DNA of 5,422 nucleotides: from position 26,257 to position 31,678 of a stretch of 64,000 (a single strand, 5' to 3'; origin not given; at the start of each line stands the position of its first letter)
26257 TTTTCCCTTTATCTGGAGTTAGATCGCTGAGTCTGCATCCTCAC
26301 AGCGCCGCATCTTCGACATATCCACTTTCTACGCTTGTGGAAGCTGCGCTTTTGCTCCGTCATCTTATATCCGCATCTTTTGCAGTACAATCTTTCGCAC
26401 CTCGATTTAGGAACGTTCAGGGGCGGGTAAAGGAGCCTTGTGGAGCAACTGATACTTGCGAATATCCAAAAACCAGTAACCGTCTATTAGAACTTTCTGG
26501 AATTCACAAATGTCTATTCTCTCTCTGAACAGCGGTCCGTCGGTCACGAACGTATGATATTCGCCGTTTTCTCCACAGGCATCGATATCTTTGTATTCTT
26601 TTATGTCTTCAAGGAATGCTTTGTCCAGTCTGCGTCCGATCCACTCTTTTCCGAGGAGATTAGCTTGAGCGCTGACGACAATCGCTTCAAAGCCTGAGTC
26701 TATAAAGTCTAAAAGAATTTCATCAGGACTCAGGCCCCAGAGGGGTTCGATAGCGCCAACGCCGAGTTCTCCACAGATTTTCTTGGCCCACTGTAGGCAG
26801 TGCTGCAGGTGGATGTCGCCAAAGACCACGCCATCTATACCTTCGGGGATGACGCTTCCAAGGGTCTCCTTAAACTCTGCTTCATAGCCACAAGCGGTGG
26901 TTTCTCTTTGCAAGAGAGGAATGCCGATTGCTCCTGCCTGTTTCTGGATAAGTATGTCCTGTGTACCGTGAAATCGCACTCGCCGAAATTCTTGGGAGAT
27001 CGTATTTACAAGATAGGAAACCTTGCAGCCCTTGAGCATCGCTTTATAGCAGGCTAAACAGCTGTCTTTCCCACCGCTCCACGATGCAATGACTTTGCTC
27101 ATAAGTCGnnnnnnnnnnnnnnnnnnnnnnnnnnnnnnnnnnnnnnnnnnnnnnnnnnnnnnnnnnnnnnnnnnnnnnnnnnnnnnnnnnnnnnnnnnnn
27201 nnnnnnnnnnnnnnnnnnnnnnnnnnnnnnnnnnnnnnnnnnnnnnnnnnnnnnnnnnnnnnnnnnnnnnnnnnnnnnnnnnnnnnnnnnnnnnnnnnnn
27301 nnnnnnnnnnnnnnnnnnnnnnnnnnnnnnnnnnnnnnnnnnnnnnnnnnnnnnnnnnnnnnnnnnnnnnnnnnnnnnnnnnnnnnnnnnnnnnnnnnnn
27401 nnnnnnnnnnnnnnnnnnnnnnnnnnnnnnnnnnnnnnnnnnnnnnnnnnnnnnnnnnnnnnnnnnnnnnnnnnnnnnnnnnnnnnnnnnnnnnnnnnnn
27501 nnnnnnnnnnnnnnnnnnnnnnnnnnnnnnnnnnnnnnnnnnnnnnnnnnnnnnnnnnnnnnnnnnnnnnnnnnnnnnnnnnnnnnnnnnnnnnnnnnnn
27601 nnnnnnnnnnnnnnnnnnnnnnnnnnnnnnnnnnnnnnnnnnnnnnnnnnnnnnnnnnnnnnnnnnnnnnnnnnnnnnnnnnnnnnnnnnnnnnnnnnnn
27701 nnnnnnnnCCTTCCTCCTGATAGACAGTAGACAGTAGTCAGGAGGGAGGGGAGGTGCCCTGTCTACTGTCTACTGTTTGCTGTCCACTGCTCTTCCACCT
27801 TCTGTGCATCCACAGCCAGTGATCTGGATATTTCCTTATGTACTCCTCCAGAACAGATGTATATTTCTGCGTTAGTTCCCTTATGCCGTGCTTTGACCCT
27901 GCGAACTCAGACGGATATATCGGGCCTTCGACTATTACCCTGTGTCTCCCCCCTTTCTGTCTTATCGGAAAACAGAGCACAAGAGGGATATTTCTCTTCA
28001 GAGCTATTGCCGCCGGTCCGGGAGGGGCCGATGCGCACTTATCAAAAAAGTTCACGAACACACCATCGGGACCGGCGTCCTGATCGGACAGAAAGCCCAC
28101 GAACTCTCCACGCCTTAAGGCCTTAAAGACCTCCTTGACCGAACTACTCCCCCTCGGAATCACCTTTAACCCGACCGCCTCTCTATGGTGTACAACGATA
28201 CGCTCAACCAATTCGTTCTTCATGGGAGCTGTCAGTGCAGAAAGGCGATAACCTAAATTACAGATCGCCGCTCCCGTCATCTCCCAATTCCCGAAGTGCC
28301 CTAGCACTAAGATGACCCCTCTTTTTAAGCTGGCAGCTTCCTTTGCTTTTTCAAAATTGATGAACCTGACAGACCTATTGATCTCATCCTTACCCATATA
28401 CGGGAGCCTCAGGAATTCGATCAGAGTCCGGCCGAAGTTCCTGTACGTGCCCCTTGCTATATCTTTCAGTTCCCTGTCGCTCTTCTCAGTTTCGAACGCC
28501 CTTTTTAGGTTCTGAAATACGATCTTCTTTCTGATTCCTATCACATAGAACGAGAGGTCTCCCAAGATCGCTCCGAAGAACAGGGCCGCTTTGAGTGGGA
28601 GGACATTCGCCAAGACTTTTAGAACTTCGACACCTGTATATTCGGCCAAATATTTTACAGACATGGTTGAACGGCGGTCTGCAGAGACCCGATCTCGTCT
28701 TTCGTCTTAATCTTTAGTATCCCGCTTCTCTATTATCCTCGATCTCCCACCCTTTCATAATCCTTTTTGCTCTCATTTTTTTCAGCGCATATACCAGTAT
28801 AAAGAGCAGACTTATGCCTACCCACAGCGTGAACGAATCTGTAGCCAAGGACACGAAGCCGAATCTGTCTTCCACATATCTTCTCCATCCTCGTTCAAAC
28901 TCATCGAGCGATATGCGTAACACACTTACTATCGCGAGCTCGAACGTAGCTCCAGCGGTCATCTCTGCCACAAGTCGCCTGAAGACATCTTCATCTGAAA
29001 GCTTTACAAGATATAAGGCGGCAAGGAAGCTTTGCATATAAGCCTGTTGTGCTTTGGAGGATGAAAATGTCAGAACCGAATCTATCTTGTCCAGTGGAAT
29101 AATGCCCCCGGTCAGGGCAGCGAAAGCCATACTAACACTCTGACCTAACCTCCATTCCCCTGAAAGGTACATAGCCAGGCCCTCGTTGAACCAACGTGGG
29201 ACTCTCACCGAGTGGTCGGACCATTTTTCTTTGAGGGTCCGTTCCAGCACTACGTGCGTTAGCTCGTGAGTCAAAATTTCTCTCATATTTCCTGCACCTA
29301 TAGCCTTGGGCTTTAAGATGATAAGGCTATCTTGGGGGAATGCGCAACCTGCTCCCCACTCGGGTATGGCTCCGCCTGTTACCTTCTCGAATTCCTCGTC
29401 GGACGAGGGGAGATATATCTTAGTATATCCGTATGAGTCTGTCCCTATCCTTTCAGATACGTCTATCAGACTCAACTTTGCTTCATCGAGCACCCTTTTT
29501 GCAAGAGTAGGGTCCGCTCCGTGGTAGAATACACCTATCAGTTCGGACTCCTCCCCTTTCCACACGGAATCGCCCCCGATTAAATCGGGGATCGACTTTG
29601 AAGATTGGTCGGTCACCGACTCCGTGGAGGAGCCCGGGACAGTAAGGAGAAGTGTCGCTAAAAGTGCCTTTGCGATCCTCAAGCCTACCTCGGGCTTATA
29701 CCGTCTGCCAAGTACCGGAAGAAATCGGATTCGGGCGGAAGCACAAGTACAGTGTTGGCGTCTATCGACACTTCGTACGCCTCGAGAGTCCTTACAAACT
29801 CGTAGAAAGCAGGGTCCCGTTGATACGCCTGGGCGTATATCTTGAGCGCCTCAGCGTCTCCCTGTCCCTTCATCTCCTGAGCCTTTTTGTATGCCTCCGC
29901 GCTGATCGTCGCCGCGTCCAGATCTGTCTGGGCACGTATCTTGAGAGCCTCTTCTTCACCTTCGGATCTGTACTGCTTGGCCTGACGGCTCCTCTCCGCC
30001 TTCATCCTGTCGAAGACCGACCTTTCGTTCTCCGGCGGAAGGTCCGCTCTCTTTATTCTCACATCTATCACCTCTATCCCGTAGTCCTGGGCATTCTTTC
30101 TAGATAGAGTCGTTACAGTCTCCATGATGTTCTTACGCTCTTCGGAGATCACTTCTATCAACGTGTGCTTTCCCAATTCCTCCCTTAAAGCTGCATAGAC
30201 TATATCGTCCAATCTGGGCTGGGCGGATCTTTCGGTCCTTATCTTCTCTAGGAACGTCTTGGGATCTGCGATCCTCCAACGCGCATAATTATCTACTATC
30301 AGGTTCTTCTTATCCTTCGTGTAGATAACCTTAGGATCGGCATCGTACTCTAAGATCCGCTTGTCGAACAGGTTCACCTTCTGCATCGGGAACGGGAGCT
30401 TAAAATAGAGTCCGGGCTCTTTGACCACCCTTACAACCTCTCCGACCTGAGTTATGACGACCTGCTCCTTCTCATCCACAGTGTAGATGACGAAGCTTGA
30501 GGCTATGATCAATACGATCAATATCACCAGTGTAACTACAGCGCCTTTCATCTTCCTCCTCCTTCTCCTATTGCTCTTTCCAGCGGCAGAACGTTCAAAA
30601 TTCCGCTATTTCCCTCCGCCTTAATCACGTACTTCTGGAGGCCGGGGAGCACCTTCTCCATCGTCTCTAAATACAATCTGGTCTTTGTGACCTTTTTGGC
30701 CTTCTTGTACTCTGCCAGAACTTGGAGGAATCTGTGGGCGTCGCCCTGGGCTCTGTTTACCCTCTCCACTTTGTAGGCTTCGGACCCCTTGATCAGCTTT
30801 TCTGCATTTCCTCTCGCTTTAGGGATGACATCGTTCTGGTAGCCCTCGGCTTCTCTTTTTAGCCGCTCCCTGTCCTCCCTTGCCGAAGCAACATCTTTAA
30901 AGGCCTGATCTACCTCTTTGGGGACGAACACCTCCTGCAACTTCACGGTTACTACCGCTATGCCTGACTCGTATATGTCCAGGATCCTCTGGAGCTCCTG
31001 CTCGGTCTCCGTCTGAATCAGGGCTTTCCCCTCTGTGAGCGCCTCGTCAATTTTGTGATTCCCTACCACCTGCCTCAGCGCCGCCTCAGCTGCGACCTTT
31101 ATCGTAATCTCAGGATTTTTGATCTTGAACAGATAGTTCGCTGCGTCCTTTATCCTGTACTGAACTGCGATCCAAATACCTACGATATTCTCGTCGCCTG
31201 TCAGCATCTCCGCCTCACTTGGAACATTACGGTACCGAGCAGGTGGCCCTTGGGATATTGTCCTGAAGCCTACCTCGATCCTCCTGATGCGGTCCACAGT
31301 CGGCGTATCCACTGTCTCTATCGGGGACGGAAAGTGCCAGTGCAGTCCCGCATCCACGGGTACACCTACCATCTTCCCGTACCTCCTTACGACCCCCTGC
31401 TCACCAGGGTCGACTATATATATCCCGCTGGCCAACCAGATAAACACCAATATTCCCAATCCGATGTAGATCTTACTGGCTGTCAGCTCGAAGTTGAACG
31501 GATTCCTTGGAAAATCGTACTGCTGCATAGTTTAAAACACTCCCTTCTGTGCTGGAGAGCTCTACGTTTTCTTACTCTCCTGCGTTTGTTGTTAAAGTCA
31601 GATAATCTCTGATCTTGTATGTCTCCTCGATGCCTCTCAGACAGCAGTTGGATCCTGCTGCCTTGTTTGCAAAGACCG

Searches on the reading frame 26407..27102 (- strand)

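Call 26: search_protein_families(library=pfam, proteins=[window:26407-27102:-], max_evalue=0.00001)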
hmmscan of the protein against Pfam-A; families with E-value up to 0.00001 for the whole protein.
window:26407-27102:- (231 aa): 1 family
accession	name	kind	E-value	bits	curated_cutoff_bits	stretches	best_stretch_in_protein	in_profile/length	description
PF01902.24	Diphthami_syn_2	-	5.7e-56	189.9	23.2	1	3-218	2-218/219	Diphthamide synthase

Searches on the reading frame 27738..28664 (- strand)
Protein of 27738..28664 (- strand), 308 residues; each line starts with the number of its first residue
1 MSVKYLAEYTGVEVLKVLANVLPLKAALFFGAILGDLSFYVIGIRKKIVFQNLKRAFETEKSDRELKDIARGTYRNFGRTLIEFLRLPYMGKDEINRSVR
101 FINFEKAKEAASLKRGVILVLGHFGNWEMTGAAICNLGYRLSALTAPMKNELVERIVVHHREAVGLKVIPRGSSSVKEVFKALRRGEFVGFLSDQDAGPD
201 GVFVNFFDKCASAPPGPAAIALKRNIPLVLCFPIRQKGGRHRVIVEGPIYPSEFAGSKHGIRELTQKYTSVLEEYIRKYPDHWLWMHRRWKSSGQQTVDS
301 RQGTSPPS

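Call 26: search_protein_families(library=pfam, proteins=[window:27738-28664:-], max_evalue=0.00001)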
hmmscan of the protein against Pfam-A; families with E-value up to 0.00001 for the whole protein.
window:27738-28664:- (308 aa): 1 family
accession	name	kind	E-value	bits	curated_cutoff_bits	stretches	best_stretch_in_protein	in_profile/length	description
PF03279.18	Lip_A_acyltrans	-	7.3e-58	196.5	22.3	1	5-291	13-294/295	Bacterial lipid A biosynthesis acyltransferase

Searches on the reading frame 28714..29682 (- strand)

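Call 26: search_protein_families(library=pfam, proteins=[window:28714-29682:-], max_evalue=0.00001)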
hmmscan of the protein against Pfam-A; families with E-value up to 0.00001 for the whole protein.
window:28714-29682:- (322 aa): 1 family
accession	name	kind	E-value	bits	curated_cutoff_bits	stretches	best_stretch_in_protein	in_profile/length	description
PF13485.12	Peptidase_MA_2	-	4.1e-17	63.1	32.4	1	107-271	40-200/201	Peptidase MA superfamily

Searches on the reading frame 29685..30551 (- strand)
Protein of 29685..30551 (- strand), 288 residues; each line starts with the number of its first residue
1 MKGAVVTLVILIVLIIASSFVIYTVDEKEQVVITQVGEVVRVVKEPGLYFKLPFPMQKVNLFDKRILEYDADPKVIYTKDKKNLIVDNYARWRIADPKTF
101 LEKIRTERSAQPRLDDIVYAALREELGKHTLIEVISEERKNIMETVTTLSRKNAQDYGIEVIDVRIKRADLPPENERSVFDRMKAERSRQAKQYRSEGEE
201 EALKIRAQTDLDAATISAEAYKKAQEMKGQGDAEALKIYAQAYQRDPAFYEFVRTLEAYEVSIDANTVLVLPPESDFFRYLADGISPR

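Call 26: search_protein_families(library=pfam, proteins=[window:29685-30551:-], max_evalue=0.00001)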
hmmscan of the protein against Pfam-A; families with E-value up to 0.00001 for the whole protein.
window:29685-30551:- (288 aa): 1 family
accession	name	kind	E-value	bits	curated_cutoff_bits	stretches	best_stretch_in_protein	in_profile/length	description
PF01145.31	Band_7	-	3.3e-35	122.1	23.6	1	24-199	2-175/176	SPFH domain / Band 7 family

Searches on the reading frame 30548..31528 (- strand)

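Call 27: search_protein_families(library=pfam, proteins=[window:30548-31528:-], max_evalue=0.00001)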
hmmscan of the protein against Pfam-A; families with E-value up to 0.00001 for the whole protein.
window:30548-31528:- (326 aa): 1 family
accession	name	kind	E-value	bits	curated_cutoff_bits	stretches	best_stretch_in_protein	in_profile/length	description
PF01145.31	Band_7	-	2.8e-23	83.3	23.6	1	38-229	2-174/176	SPFH domain / Band 7 family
